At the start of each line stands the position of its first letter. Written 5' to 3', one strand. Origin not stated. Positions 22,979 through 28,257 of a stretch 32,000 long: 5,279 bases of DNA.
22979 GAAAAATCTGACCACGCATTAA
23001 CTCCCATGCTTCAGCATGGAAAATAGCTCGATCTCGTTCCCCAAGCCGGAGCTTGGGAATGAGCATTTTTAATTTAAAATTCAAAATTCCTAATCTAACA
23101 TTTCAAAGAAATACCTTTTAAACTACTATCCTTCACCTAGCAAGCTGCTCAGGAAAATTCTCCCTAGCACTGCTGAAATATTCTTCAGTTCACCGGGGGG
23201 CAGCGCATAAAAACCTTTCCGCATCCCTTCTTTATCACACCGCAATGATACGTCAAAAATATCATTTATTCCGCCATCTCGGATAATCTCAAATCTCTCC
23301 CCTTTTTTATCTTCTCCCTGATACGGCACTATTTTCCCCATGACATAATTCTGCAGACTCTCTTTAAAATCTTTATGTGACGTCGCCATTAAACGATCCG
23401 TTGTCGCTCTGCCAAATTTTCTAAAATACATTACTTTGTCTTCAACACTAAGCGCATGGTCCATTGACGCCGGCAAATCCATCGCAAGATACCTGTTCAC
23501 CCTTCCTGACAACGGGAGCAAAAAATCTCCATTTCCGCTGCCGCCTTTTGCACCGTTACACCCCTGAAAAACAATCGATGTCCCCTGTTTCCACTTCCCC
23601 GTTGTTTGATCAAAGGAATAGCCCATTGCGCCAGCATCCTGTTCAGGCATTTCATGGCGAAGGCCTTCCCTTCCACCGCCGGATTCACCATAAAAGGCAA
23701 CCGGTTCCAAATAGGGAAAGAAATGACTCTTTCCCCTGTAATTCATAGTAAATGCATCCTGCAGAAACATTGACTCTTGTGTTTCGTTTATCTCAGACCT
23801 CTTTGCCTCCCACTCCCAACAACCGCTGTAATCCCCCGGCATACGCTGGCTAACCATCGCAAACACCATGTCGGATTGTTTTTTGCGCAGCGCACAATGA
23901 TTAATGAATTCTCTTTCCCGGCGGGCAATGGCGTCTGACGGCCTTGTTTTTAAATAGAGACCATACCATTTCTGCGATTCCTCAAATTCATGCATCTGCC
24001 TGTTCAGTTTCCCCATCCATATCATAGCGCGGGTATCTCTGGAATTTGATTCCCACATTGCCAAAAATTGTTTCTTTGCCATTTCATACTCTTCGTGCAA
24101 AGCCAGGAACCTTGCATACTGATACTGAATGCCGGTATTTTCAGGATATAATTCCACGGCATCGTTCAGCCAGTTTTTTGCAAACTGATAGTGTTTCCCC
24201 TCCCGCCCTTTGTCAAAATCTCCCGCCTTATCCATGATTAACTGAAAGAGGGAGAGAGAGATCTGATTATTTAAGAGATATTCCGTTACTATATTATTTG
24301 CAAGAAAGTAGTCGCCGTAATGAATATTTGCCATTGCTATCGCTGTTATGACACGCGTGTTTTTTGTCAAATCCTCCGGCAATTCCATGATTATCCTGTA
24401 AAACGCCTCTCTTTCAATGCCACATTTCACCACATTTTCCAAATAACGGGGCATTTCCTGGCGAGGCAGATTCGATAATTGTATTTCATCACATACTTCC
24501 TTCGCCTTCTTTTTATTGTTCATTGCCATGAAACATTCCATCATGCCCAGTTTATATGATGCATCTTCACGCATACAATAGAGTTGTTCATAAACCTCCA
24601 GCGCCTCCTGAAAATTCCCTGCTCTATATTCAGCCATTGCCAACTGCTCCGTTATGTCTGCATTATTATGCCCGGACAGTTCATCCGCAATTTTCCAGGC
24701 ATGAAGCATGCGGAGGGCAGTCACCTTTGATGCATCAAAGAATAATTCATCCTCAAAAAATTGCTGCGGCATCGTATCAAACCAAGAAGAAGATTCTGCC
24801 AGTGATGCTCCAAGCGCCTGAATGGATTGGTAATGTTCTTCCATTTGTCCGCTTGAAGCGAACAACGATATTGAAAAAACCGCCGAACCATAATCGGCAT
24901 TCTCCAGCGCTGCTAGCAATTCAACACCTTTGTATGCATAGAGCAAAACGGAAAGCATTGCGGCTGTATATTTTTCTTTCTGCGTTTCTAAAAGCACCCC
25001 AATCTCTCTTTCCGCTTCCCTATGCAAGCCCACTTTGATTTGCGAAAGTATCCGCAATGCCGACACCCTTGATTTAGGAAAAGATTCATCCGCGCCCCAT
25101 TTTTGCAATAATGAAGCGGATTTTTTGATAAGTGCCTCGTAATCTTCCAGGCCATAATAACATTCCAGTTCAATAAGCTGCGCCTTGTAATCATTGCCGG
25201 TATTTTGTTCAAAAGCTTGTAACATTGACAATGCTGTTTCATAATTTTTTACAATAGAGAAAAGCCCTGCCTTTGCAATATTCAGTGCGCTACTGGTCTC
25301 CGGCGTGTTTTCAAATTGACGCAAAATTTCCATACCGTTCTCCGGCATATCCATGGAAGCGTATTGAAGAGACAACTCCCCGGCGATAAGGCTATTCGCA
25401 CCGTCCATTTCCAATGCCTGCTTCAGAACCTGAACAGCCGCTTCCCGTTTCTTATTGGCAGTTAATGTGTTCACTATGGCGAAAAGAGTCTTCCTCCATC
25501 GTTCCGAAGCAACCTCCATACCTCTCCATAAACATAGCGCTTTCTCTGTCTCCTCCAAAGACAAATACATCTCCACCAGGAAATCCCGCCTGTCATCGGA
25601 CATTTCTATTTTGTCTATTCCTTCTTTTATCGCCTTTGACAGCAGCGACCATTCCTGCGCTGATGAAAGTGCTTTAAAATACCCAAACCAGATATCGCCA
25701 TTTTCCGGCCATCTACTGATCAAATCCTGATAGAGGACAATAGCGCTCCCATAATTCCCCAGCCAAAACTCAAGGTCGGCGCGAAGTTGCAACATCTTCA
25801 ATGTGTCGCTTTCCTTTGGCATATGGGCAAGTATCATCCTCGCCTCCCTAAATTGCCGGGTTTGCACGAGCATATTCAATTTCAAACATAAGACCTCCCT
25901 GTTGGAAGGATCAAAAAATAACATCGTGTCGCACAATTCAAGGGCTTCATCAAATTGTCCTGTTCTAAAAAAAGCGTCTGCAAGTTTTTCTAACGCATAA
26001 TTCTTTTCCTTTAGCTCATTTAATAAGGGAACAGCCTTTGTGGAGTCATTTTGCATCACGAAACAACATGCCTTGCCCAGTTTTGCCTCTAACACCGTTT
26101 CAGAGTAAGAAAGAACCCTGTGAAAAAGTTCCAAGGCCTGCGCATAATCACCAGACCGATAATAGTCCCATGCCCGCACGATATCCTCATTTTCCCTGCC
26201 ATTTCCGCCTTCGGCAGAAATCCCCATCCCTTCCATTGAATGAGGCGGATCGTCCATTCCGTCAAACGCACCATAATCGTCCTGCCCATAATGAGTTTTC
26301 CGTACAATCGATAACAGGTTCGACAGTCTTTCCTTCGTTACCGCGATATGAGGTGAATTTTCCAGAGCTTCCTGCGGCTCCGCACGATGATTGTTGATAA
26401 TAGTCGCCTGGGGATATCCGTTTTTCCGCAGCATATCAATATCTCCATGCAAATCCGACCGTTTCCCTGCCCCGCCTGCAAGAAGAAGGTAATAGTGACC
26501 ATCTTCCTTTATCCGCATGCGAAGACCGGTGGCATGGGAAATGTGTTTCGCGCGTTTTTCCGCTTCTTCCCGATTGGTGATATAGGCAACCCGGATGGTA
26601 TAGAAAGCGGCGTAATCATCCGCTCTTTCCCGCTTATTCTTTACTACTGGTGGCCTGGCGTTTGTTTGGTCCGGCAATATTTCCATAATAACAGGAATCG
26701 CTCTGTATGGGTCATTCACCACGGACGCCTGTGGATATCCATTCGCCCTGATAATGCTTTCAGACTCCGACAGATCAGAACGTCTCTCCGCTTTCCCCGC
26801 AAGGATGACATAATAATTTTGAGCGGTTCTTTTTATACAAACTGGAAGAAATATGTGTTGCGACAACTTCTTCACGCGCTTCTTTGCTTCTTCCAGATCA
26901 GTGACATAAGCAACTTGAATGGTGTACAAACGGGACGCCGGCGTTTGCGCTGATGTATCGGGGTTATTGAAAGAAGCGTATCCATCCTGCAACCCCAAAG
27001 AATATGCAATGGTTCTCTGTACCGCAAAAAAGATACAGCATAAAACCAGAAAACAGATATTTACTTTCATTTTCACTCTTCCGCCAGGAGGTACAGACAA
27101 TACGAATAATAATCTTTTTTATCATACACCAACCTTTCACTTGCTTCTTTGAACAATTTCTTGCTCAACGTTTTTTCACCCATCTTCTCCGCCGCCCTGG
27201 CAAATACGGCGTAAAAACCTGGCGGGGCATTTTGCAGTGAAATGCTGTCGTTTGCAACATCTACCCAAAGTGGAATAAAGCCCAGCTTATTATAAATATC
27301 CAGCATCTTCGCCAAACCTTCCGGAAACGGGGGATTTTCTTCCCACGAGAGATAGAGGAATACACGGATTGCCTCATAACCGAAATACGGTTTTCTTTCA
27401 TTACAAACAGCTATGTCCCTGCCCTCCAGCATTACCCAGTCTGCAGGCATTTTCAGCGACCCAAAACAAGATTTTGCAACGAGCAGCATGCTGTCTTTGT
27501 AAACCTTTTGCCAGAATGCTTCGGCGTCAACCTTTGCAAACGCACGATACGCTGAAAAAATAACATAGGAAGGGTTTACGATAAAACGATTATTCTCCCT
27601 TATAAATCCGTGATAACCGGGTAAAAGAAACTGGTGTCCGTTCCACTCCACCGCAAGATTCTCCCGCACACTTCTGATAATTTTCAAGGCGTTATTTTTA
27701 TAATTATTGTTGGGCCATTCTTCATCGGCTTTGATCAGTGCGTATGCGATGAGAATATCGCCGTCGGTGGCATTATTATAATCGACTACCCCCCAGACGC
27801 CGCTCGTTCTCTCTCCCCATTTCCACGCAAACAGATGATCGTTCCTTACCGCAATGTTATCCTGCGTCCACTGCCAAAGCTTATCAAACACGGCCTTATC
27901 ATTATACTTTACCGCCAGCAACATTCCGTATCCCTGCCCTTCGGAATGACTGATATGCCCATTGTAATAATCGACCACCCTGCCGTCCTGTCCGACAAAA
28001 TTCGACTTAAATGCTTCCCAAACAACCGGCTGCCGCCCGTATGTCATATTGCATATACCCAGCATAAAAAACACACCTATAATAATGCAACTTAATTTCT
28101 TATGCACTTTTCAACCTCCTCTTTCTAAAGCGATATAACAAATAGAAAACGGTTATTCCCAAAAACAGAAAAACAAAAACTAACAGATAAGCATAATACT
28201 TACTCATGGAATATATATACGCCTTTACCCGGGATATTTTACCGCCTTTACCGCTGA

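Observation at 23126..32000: bcsA-bcsB-bcsZ operon completed by a 1,314-aa SPOR-like/TPR/unknown-domain protein instead of canonical BcsC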

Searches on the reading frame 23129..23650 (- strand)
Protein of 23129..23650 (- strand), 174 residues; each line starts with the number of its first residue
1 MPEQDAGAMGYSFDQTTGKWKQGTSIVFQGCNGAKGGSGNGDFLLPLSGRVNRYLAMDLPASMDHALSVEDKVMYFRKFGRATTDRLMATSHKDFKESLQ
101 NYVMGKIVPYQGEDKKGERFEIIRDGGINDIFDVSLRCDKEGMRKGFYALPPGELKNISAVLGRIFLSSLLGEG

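Call 62: search_protein_families(library=pfam, proteins=[window:23129-23650:-], max_evalue=10)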
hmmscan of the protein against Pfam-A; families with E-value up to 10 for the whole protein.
window:23129-23650:- (174 aa): 1 family
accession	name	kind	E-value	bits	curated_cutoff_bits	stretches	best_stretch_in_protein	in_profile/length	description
PF20941.2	DUF6848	-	0.19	12.8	27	1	70-113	23-66/99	Domain of unknown function (DUF6848)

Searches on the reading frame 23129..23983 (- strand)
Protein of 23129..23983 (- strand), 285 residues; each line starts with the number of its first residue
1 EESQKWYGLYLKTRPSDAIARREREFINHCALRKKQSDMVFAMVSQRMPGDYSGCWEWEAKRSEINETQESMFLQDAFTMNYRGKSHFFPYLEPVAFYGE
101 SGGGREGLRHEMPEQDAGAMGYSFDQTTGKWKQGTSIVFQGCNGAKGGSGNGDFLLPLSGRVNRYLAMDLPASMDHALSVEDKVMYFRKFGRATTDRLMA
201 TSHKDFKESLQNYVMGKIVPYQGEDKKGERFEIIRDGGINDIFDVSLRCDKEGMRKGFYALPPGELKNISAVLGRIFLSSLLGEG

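Call 53: predict_structure(alignment_id=A3)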
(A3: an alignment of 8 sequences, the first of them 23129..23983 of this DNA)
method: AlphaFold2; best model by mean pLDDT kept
length: 285 residues; sequences in the alignment: 8
mean_pLDDT: 35.4   pTM: 0.23
mean pLDDT of the five models: 35.4, 34.7, 34.1, 33.5, 33.3
residues with pLDDT >= 90: 0; 70-90: 10; 50-70: 28; < 50: 247
segments of 3 or more residues with pLDDT < 50: 43-45, 47-285
pLDDT, mean of each block of 10 residues (from residue 1): 74 68 54 53 48 46 36 32 29 25 26 29 33 30 26 26 25 29 29 27 32 31 35 29 27 33 29 32 28
secondary structure, 60 per line:
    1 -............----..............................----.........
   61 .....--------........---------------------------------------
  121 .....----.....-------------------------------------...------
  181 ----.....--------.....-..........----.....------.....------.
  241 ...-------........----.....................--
elements in order: H2-13 H18-47 H52-65 H74-81 E121-125 E130-134 E185-189 E198-202 H204-213 E218-222 E229-233 H240-243 H251-258 H263-283

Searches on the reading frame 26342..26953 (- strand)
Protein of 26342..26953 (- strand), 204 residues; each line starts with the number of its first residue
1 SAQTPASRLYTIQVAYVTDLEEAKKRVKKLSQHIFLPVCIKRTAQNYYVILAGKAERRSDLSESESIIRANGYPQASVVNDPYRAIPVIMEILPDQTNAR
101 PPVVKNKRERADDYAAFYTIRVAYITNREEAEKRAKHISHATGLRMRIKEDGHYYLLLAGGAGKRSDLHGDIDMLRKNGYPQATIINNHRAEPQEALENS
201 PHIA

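Call 96: search_solved_structures(query=window:26342-26953:-, max_evalue=1)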
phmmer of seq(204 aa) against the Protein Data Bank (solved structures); distinct sequences matched with E-value up to 1: 1.
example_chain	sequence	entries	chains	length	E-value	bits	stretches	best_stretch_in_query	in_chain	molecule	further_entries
6zpm_A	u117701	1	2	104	0.59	13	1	103-146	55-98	Trypanosoma cruzi KKT4 117-218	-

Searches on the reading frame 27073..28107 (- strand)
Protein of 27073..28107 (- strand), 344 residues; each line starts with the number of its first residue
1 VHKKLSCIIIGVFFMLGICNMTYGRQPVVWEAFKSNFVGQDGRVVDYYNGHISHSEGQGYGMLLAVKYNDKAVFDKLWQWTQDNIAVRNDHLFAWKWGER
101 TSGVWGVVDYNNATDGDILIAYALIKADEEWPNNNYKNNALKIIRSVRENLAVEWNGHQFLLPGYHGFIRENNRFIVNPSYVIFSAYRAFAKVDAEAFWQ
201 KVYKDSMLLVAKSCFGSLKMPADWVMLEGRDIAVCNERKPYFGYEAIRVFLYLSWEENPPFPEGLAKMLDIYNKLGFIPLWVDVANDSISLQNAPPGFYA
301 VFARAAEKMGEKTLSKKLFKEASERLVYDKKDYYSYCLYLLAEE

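Call 7: search_protein_families(library=pfam, proteins=[window:27073-28107:-], max_evalue=1)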
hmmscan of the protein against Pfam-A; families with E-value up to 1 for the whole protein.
window:27073-28107:- (344 aa): 1 family
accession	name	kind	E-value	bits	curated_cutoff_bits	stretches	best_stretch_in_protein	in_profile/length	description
PF01270.23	Glyco_hydro_8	-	2e-60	205.1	24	1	29-341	27-334/341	Glycosyl hydrolases family 8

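Call 8: search_protein_families(library=ncbifam, proteins=[window:27073-28107:-], max_evalue=1)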
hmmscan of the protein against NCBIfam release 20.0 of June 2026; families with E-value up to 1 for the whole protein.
window:27073-28107:- (344 aa): 1 family
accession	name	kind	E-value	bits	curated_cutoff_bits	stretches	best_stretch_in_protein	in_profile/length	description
NF008305.0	PRK11097.1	equivalog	1.4e-62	211.7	299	1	28-342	27-350/378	cellulose synthase complex periplasmic endoglucanase BcsZ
